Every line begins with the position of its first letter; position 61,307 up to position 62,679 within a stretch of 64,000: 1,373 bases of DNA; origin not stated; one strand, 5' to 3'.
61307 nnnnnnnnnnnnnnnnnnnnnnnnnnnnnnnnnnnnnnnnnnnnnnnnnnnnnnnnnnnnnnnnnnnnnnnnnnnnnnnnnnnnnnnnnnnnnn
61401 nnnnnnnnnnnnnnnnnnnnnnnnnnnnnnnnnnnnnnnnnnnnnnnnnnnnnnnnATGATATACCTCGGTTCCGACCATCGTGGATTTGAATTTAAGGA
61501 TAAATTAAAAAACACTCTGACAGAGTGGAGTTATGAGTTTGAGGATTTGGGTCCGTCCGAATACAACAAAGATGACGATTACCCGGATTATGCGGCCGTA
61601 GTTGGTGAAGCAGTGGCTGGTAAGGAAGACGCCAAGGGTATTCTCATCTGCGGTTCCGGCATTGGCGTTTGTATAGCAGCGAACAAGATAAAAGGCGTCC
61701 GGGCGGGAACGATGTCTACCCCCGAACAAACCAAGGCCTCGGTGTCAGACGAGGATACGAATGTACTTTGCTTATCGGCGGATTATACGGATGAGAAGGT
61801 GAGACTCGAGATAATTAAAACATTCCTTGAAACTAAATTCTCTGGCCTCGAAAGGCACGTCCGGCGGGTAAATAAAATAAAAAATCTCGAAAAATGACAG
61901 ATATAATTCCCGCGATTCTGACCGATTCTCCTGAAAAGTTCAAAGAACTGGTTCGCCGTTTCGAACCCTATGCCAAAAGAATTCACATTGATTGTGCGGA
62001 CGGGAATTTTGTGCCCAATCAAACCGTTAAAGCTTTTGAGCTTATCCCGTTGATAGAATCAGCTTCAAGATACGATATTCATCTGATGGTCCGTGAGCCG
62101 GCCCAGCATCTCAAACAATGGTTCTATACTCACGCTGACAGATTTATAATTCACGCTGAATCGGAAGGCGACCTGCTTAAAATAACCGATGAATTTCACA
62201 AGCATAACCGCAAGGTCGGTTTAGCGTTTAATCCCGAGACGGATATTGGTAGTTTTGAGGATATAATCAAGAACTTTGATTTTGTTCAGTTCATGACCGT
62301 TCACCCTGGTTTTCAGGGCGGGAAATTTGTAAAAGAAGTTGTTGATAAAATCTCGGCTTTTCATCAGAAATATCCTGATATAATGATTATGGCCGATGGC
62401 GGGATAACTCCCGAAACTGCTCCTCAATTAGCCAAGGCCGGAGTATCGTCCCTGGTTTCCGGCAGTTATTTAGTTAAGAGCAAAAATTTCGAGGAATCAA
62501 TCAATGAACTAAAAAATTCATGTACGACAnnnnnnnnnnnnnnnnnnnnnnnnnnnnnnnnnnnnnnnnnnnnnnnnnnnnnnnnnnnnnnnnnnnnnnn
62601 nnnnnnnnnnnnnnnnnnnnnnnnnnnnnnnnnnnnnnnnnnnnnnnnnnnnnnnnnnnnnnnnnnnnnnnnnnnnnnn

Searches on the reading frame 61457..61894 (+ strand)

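Call 98: search_protein_families(library=pfam, max_evalue=0.00001, proteins=[window:61457-61894:+])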
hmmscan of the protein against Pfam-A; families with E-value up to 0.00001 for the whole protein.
window:61457-61894:+ (146 aa): 1 family
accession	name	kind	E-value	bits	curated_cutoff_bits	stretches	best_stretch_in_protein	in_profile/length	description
PF02502.23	LacAB_rpiB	-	1.9e-45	154.7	24.7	1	2-141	1-138/138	Ribose/Galactose Isomerase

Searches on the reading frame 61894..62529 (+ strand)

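Call 98: search_protein_families(library=pfam, max_evalue=0.00001, proteins=[window:61894-62529:+])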
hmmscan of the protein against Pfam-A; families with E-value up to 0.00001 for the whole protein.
window:61894-62529:+ (212 aa): 1 family
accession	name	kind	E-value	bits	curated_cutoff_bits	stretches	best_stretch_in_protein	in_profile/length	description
PF00834.25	Ribul_P_3_epim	-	2.2e-41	141.9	21.1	1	4-193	2-197/198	Ribulose-phosphate 3 epimerase family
